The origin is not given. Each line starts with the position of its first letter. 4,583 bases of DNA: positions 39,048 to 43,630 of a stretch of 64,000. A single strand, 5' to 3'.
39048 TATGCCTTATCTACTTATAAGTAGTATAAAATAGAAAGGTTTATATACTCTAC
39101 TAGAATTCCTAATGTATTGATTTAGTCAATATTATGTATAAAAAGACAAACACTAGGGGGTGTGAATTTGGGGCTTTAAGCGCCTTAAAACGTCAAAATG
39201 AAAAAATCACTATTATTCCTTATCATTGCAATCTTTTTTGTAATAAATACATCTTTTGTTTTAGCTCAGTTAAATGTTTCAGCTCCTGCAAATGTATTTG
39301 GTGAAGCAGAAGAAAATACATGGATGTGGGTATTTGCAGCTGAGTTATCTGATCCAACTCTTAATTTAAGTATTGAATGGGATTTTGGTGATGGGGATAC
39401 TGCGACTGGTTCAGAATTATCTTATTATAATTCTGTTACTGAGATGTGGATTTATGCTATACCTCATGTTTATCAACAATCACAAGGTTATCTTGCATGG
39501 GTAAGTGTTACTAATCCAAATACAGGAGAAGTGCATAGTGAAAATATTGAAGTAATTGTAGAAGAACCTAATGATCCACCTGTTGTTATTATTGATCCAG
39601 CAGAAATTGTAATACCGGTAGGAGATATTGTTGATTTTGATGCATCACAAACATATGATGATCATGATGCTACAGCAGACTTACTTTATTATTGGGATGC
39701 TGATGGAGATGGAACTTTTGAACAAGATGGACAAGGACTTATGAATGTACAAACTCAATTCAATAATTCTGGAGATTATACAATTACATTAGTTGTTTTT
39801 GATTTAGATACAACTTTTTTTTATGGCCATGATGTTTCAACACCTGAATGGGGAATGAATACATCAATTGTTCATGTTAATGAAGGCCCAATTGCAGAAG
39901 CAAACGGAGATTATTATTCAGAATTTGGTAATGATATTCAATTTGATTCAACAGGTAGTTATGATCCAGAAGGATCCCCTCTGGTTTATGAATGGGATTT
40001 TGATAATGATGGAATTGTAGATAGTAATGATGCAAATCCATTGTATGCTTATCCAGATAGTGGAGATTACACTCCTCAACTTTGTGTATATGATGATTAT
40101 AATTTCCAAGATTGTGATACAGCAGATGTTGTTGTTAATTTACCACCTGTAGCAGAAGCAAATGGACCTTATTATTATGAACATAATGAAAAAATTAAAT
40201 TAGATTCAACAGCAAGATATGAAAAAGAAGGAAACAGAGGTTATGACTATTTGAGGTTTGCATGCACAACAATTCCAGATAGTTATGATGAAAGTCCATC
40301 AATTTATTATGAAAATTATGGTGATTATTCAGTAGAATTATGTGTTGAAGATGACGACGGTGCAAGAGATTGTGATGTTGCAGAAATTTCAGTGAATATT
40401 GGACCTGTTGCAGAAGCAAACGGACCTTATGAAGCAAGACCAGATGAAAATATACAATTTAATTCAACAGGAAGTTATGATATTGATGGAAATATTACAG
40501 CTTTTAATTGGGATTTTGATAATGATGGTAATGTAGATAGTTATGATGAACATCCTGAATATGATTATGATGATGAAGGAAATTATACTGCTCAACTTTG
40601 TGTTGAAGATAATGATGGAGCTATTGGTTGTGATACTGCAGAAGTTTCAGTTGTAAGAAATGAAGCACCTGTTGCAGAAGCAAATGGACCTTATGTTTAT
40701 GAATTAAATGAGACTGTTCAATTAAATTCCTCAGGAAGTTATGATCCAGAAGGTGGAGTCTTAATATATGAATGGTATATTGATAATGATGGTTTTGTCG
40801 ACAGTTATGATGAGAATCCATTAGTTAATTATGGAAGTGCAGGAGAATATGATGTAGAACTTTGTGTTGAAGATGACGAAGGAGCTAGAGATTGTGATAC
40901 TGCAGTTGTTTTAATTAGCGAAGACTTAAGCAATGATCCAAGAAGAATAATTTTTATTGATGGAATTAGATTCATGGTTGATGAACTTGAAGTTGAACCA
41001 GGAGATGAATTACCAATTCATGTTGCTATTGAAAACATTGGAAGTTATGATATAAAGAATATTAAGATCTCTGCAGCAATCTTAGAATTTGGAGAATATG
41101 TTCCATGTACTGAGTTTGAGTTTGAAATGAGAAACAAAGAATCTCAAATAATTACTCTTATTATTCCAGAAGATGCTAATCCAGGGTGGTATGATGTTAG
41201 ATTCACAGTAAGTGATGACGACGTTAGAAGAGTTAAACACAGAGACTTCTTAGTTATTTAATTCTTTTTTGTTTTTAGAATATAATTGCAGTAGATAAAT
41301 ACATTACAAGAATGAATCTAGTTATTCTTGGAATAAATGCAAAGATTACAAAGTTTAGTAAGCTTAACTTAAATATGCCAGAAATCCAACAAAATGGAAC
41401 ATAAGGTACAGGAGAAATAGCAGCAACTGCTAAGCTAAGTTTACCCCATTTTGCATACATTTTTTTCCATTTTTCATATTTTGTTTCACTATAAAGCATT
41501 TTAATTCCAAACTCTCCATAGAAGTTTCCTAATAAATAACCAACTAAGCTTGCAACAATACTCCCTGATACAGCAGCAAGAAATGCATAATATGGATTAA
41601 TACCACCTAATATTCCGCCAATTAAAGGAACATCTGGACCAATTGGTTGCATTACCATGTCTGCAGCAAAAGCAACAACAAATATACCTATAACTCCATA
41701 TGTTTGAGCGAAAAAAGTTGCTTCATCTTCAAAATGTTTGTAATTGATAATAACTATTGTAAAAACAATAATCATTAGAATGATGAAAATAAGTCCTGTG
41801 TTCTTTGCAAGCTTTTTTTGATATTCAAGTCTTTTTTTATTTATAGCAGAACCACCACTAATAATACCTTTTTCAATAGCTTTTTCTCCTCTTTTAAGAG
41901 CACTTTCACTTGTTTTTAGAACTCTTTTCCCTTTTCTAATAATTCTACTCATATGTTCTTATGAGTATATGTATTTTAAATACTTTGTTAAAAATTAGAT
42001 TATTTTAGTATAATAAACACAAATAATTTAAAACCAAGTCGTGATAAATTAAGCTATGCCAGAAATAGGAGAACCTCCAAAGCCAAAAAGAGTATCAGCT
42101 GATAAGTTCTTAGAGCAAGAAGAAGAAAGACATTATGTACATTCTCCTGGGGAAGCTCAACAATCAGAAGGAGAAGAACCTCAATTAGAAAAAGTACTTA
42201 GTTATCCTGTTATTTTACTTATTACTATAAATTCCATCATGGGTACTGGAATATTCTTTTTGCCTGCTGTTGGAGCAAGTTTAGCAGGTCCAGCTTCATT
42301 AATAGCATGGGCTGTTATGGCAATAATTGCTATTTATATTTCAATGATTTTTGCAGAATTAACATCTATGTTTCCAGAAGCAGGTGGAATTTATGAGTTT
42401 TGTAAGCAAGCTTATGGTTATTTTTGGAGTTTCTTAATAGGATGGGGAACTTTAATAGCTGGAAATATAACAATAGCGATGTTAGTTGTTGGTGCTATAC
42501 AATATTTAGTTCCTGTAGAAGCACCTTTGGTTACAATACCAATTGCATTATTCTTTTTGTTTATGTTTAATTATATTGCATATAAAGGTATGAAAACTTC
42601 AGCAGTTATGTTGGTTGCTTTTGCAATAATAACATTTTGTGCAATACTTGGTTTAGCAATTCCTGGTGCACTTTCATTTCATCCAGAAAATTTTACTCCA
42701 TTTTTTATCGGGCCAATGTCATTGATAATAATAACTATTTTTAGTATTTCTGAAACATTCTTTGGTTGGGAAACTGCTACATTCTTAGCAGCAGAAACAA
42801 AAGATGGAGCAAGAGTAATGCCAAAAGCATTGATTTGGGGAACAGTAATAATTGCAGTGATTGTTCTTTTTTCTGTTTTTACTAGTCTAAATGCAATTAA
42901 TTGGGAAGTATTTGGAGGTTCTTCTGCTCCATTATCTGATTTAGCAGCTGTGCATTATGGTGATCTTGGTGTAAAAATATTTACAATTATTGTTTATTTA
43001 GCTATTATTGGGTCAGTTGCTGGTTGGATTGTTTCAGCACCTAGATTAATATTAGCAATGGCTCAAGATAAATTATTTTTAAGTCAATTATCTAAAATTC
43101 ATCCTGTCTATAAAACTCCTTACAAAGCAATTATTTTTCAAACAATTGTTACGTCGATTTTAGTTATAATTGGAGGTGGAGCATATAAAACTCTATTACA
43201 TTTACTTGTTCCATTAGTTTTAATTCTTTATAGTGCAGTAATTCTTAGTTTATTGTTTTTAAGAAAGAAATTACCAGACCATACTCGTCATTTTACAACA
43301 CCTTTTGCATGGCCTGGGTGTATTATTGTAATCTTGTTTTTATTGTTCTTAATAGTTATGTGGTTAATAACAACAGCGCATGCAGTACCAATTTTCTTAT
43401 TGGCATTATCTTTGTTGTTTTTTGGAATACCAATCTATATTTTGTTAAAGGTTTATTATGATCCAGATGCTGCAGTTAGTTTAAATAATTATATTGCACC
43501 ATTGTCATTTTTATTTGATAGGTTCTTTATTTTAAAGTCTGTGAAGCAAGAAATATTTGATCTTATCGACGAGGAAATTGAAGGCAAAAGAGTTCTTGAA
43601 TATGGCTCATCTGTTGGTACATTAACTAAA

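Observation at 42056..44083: Amino-acid permease fused to a SAM-dependent methyltransferase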

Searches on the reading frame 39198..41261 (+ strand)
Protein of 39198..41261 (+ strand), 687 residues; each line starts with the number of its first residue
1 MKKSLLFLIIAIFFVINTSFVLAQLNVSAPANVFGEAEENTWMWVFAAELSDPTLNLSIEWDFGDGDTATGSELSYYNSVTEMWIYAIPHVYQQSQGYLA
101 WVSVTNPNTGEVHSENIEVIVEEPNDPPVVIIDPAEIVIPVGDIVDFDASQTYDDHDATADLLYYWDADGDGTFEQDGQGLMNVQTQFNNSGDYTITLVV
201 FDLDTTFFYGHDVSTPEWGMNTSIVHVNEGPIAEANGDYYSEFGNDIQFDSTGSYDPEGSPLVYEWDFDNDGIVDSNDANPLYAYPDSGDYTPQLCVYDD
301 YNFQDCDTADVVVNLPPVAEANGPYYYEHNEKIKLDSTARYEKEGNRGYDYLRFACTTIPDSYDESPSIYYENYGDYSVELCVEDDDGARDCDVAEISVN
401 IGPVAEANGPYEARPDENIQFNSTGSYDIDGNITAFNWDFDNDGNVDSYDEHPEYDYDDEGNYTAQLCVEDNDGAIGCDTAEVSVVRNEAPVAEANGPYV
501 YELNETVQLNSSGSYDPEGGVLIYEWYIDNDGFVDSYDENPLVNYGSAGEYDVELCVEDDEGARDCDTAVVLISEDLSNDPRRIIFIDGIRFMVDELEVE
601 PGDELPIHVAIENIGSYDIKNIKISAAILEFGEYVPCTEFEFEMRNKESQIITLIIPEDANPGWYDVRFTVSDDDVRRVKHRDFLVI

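Call 18: search_protein_families(library=pfam, proteins=[window:39198-41261:+], max_evalue=0.001)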
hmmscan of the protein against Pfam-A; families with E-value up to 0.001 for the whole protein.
window:39198-41261:+ (687 aa): 4 families
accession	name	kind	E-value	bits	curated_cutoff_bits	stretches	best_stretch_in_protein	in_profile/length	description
PF18911.6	PKD_4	-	1.8e-60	201.4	27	5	402-485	3-85/85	PKD domain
PF00801.26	PKD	-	7.3e-34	116.1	23.5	3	415-477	13-73/80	PKD domain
PF22352.2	K319L-like_PKD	-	6.5e-16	58.5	27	0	502-572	9-83/84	K319L-like, PKD domain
PF21027.3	Sde0182_C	-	5.5e-06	27.3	27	0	506-535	1-28/83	Cellulose-binding protein Sde0182, C-terminal domain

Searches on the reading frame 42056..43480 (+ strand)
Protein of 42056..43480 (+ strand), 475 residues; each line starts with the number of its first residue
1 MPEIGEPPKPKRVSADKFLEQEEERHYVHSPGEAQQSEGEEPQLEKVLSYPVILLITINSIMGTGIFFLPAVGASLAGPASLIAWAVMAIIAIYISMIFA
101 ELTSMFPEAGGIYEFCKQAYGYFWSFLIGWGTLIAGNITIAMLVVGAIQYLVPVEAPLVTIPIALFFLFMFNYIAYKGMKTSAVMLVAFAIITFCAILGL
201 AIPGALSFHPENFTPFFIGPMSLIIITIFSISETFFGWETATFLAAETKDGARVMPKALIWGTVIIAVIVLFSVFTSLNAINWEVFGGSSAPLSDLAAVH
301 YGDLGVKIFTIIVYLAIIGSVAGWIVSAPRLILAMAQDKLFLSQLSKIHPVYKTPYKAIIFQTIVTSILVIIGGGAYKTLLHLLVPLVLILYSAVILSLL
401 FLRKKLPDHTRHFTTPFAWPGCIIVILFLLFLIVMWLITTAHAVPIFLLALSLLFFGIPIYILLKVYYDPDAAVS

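Call 14: search_solved_structures(query=window:42056-43480:+, max_evalue=0.001)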
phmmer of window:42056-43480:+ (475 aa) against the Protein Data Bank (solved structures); distinct sequences matched with E-value up to 0.001: 31.
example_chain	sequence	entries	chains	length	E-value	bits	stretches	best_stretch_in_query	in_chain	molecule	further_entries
6f2g_A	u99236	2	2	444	2.8e-28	102.5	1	52-469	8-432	Putative amino acid/polyamine transport protein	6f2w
9h76_A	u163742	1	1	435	5.1e-28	101.7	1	52-468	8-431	Putative amino acid/polyamine transport protein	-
7ccs_B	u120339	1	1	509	3e-23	85.9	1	37-470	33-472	Consensus mutated Anionic Amino Acid Transporter Light Chain, Xc- System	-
3lrb_A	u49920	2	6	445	4.5e-23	85.3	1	45-448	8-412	Arginine/agmatine antiporter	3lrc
5j4i_A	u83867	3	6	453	5.1e-23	85.2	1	45-448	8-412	Arginine/agmatine antiporter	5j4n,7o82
3l1l_A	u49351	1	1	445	5.1e-22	81.9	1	45-448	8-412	Arginine/agmatine antiporter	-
3ob6_A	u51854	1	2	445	7.9e-22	81.3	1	45-448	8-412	AdiC arginine:agmatine antiporter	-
3ncy_A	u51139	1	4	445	2.3e-21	79.7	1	45-447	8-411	AdiC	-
7dsk_B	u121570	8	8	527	8.6e-21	77.8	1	5-458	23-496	Large neutral amino acids transporter small subunit 1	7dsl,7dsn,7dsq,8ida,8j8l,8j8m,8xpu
6jmq_A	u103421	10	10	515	1.6e-20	76.9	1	5-458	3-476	Large neutral amino acids transporter small subunit 1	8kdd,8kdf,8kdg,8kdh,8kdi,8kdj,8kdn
6irs_B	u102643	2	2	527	1.9e-20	76.7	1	5-458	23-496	Large neutral amino acids transporter small subunit 1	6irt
9ky5_A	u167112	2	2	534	2.8e-18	69.5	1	28-466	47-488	Y+L amino acid transporter 2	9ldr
7cmh_B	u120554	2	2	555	2.8e-18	69.5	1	43-468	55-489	Large neutral amino acids transporter small subunit 2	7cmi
8a6l_B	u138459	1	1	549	5.8e-18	68.5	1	44-468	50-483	Large neutral amino acids transporter small subunit 2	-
7b00_A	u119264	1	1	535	7.6e-18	68.1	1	44-468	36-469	Large neutral amino acids transporter small subunit 2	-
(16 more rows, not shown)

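Call 62: search_solved_structures(query=window:42182-43480:+, max_evalue=1e-20, show_alignments=1)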
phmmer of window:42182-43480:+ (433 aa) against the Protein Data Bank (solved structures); distinct sequences matched with E-value up to 1e-20: 8.
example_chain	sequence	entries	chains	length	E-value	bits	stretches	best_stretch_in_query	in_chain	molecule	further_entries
6f2g_A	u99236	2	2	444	2.6e-28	102.8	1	10-427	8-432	Putative amino acid/polyamine transport protein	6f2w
9h76_A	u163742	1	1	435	4.7e-28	101.9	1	10-426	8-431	Putative amino acid/polyamine transport protein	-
3lrb_A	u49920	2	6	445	1.5e-22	83.8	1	4-406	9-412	Arginine/agmatine antiporter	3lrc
5j4i_A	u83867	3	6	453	1.6e-22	83.7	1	4-406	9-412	Arginine/agmatine antiporter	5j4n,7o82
3l1l_A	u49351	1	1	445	1.6e-21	80.4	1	4-406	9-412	Arginine/agmatine antiporter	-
3ob6_A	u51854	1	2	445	2.5e-21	79.7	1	4-406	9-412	AdiC arginine:agmatine antiporter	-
7ccs_B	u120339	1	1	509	3.7e-21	79.2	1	14-428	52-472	Consensus mutated Anionic Amino Acid Transporter Light Chain, Xc- System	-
3ncy_A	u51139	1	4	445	6.6e-21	78.4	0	4-404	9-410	AdiC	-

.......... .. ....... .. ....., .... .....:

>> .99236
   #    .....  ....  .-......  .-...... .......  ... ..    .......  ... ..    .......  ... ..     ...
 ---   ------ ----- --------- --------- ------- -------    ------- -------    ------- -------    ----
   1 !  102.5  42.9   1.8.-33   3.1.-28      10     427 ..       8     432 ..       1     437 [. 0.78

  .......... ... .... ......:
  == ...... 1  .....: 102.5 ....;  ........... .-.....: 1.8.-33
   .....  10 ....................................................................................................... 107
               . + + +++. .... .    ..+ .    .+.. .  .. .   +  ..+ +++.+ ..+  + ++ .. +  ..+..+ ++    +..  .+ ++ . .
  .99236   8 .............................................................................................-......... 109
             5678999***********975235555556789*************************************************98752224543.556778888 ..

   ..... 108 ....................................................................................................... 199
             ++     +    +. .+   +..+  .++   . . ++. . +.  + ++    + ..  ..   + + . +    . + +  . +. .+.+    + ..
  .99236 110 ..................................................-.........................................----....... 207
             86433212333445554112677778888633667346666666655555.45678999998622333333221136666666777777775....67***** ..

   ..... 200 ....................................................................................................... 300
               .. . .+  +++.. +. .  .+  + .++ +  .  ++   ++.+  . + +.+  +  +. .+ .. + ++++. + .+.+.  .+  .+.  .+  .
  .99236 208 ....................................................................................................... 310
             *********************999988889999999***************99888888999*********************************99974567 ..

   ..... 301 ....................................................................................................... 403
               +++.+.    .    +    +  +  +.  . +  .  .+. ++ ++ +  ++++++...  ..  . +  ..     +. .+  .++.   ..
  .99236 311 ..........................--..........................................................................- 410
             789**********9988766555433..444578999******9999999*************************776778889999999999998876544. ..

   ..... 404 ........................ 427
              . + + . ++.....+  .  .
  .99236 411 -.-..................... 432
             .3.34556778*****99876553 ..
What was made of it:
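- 42230..42262 (+): TM1 substrate-site motif '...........' (aa 59-69; G63, T64, G65 invariant). Aligns with BasC 'GAGIFF' (call 62).
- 42749..42775 (+): TM6 substrate-site motif '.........' (aa 232-240; E233-E239 invariant). Aligns with BasC 'YDGW' (call 62).
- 43451..43582 (+): Conserved helical linker or cap (aa 466-509) from the end of TM12 ('YYDP') to strand beta1. BasC ends where this segment starts (call 62).
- On APC superfamily amino-acid permease (Pfam AA_permease_2 / SLC7-like): BasC aligned over residues 8-432 of 444 (call 62).
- Closest known: BasC. Same: End-to-end sequence alignment at E 2.6e-28 (call 62).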
